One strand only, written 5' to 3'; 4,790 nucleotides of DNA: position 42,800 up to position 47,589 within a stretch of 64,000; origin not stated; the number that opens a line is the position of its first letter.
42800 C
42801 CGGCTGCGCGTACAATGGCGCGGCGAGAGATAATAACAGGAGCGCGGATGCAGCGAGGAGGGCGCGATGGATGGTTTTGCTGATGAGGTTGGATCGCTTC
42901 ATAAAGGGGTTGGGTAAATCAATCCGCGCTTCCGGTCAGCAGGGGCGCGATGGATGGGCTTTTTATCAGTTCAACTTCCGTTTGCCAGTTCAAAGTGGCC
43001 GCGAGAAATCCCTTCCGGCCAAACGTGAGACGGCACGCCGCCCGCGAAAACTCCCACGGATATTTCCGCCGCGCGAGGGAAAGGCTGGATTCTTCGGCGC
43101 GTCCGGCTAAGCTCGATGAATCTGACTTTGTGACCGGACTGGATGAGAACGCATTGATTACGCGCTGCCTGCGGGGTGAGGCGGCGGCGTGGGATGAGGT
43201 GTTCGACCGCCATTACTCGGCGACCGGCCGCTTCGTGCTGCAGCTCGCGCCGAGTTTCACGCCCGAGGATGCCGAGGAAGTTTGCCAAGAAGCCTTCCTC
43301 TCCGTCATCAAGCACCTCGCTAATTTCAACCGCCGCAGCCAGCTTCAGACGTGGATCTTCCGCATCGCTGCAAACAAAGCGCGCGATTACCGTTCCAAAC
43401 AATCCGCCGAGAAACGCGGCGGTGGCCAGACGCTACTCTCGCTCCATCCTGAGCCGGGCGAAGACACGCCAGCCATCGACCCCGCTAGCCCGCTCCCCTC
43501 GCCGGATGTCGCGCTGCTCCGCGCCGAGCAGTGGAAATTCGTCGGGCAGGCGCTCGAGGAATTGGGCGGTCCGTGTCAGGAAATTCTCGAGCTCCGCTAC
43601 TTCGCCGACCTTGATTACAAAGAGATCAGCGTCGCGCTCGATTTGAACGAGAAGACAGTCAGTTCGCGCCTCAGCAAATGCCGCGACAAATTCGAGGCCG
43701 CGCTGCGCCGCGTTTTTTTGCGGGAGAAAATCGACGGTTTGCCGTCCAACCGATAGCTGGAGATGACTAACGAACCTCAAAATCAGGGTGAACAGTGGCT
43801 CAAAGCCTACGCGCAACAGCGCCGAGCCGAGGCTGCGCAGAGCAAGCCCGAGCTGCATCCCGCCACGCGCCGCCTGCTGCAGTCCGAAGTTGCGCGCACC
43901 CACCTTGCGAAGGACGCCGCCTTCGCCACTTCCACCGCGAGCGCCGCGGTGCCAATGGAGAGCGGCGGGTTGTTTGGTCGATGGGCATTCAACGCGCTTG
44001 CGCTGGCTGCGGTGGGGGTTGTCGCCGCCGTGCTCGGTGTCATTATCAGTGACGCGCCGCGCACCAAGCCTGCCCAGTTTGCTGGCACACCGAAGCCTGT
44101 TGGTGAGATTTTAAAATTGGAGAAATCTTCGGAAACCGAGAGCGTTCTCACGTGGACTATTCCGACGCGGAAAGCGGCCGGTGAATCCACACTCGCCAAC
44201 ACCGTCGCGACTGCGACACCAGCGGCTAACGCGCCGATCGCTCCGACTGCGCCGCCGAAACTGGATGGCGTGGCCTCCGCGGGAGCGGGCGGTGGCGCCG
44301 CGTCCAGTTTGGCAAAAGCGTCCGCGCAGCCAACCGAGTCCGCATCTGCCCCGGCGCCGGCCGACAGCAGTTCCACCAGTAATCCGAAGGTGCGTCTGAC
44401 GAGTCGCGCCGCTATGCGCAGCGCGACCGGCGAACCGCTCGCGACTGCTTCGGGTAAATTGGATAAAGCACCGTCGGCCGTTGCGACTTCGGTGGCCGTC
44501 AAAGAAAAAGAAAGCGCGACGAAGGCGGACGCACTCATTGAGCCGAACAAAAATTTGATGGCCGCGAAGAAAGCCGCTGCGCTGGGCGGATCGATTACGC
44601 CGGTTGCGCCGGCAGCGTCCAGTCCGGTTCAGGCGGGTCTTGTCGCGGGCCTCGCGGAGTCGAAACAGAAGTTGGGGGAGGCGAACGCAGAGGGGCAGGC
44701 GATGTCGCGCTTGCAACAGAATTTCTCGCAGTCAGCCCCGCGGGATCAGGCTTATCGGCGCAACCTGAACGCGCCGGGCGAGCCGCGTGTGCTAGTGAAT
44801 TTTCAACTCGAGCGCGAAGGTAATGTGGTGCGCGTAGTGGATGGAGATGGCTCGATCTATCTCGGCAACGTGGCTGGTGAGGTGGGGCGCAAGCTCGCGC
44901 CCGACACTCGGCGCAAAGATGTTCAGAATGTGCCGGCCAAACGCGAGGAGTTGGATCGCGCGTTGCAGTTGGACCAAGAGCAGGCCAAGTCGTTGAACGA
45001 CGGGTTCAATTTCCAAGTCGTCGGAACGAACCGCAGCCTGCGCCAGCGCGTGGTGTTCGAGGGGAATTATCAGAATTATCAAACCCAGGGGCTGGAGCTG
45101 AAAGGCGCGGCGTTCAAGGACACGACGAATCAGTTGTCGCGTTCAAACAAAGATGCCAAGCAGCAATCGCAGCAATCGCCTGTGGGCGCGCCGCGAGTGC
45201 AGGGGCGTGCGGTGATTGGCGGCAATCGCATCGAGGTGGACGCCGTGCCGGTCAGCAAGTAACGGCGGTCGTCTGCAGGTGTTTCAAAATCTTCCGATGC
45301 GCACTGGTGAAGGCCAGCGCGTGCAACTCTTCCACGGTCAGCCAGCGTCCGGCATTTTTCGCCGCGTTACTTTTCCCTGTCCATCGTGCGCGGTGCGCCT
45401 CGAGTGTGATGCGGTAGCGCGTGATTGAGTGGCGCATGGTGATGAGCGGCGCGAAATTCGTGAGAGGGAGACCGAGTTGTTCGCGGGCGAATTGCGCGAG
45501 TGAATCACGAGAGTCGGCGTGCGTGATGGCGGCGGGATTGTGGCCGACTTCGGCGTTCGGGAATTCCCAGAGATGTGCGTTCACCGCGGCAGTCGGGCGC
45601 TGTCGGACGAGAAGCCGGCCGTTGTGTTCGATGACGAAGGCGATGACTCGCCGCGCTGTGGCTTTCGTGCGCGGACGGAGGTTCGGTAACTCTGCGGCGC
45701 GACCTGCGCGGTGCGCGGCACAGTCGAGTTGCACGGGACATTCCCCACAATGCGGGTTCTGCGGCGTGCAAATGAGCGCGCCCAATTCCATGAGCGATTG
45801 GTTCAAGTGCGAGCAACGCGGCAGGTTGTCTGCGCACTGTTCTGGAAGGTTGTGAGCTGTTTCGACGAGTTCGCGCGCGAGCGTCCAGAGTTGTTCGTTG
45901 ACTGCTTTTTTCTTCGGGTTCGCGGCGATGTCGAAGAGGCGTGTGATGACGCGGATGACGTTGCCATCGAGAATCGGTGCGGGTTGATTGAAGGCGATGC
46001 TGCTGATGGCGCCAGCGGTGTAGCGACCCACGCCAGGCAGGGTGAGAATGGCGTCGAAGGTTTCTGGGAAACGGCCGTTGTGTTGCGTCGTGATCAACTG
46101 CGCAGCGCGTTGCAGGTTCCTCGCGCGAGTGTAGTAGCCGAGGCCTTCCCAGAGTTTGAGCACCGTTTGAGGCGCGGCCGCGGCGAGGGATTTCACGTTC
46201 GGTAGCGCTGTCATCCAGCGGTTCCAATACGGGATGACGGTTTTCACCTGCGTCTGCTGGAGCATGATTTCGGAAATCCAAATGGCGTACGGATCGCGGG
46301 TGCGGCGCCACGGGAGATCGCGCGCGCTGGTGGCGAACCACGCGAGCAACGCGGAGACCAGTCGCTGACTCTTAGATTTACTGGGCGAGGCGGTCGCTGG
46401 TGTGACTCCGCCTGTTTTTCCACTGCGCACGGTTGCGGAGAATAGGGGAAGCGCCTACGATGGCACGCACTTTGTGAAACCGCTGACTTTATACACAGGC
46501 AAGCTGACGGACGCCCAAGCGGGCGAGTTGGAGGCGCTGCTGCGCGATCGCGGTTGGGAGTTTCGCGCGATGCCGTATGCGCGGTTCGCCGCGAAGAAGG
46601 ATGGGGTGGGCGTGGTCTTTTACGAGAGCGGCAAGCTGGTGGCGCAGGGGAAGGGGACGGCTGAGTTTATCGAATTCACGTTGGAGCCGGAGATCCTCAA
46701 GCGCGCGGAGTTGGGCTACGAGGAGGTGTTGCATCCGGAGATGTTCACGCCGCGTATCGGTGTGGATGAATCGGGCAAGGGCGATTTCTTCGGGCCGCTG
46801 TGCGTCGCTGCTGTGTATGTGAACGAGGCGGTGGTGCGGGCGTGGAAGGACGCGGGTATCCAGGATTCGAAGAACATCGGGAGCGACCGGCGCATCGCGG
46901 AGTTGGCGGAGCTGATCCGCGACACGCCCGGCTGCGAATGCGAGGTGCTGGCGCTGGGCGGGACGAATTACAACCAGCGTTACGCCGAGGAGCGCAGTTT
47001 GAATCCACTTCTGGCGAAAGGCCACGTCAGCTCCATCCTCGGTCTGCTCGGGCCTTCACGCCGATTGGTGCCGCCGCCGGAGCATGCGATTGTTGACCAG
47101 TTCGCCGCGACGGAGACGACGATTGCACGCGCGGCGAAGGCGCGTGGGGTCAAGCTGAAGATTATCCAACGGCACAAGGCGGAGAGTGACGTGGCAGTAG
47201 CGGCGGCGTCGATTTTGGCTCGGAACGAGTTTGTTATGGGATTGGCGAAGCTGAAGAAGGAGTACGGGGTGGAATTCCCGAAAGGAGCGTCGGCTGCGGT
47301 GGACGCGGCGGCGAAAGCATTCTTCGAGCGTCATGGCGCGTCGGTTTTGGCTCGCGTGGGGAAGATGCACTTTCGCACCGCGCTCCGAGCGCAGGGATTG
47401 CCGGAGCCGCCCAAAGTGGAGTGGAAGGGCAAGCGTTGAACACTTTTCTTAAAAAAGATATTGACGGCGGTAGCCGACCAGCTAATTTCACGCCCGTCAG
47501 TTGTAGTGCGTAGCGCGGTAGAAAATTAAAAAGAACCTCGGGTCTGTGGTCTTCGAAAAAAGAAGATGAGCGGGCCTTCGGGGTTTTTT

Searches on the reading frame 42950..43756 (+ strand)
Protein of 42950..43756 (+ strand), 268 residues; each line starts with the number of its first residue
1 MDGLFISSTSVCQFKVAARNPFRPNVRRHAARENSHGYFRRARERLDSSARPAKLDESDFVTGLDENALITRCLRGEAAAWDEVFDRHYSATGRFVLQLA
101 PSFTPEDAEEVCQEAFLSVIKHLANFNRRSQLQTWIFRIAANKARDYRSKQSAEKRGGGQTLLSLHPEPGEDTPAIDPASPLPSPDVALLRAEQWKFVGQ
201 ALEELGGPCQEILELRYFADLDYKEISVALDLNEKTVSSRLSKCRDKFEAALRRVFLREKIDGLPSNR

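Call 7: search_protein_families(library=pfam, proteins=[window:42950-43756:+], max_evalue=0.01)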
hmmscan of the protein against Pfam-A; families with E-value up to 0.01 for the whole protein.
window:42950-43756:+ (268 aa): 4 families
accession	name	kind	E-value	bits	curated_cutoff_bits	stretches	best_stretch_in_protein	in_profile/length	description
PF04542.20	Sigma70_r2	-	5.8e-12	45.7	24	1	91-152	4-69/71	Sigma-70 region 2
PF08281.18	Sigma70_r4_2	-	1.5e-09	37.8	25.7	1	200-245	6-51/54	Sigma-70, region 4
PF07638.17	Sigma70_ECF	-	2.2e-09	37.9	21.1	1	70-253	8-184/185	ECF sigma factor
PF04545.22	Sigma70_r4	-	7.5e-07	29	24.1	1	202-247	2-47/50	Sigma-70, region 4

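Call 8: search_protein_families(library=ncbifam, proteins=[window:42950-43756:+], max_evalue=0.1)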
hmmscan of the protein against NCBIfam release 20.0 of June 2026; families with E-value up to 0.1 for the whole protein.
window:42950-43756:+ (268 aa): 88 families (the best 25 are shown)
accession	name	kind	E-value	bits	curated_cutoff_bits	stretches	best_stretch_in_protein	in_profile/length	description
TIGR02937.1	sigma70-ECF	superfamily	6.1e-27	94.3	42.9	1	80-250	2-163/165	sigma-70 family RNA polymerase sigma factor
NF009166.1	PRK12513.1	equivalog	8.3e-26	90.9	206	1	65-252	8-186/193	RNA polymerase sigma factor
NF007216.0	PRK09638.1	equivalog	5e-21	75.3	194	2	64-156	3-93/180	RNA polymerase sigma factor SigY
NF009171.0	PRK12518.1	equivalog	2.6e-19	69.8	208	1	61-250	9-182/191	RNA polymerase sigma factor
NF008888.0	PRK11922.1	equivalog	4.8e-19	68.9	204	1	63-253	14-197/231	RNA polymerase sigma factor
TIGR02985.1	Sig70_bacteroi1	subfamily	8.1e-19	68.4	126.4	1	80-250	2-160/162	RNA polymerase sigma-70 factor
TIGR02939.1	RpoE_Sigma70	equivalog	2.2e-17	63.7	236.15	1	67-254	8-188/190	RNA polymerase sigma factor RpoE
NF006930.0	PRK09415.1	subfamily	2.4e-17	63.4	198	1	90-253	23-176/179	RNA polymerase factor sigma C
TIGR02950.1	SigM_subfam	subfamily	4.8e-17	62.2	147.95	1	82-251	3-157/159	RNA polymerase sigma factor, SigM family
NF007223.0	PRK09641.1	equivalog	1.3e-16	61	209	1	69-253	8-185/187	RNA polymerase sigma factor SigW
NF004113.0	PRK05602.1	equivalog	4.4e-16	59.1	208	1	64-254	30-203/211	RNA polymerase sigma factor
NF009168.0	PRK12515.1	subfamily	6.7e-15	55.1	236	1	66-254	9-181/189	RNA polymerase sigma factor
NF009185.0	PRK12533.1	equivalog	1.4e-14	54.3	248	1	105-253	53-194/231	RNA polymerase sigma factor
TIGR02989.1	Sig-70_gvs1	subfamily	1.8e-14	54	124.55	2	84-155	6-75/158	RNA polymerase sigma-70 factor, Rhodopirellula/Verrucomicrobium family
NF007228.0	PRK09646.1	subfamily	1e-12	48.1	226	1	62-242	13-180/194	ECF RNA polymerase sigma factor SigK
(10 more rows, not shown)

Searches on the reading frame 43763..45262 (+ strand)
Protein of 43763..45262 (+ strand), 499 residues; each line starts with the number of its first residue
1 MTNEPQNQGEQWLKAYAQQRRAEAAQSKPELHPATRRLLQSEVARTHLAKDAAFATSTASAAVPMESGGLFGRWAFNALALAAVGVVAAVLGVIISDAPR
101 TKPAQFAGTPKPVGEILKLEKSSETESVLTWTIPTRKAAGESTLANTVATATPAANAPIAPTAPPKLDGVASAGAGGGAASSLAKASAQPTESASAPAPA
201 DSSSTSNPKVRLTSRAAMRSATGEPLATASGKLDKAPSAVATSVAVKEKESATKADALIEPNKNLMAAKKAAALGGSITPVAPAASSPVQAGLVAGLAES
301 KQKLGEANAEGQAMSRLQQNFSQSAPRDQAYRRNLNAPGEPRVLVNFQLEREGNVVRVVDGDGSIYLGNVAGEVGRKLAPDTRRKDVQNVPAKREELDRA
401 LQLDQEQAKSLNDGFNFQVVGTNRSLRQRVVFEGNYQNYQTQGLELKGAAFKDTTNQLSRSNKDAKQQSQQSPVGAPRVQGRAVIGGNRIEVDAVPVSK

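Call 7: search_protein_families(library=pfam, proteins=[window:43763-45262:+], max_evalue=0.01)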
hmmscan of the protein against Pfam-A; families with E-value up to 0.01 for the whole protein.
window:43763-45262:+ (499 aa): 0 families

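Call 8: search_protein_families(library=ncbifam, proteins=[window:43763-45262:+], max_evalue=0.1)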
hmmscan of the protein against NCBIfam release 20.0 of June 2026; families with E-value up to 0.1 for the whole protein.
window:43763-45262:+ (499 aa): 0 families

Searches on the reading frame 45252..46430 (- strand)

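Call 7: search_protein_families(library=pfam, proteins=[window:45252-46430:-], max_evalue=0.01)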
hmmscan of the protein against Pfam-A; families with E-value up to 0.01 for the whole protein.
window:45252-46430:- (392 aa): 4 families
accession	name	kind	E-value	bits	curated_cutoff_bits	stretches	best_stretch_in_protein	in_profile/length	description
PF00730.31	HhH-GPD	-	6.5e-26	91.2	26.2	1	52-186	1-107/108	HhH-GPD superfamily base excision DNA repair protein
PF14815.12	NUDIX_4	-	1.5e-18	67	35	1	264-383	2-112/113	NUDIX domain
PF00633.29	HHH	-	9.9e-07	28.7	24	1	117-144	2-29/30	Helix-hairpin-helix motif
PF10576.14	EndIII_4Fe-2S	-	0.00016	22.3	20.5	1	221-234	1-14/17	Iron-sulfur binding domain of endonuclease III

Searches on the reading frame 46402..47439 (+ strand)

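Call 7: search_protein_families(library=pfam, proteins=[window:46402-47439:+], max_evalue=0.01)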
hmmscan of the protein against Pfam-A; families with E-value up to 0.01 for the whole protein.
window:46402-47439:+ (345 aa): 2 families
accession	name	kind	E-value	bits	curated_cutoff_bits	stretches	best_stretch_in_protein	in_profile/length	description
PF01351.25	RNase_HII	-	1.7e-29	103.6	25.8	1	119-326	1-198/199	Ribonuclease HII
PF11858.14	DUF3378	-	3.3e-06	27.6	27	1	57-89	27-59/76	Domain of unknown function (DUF3378)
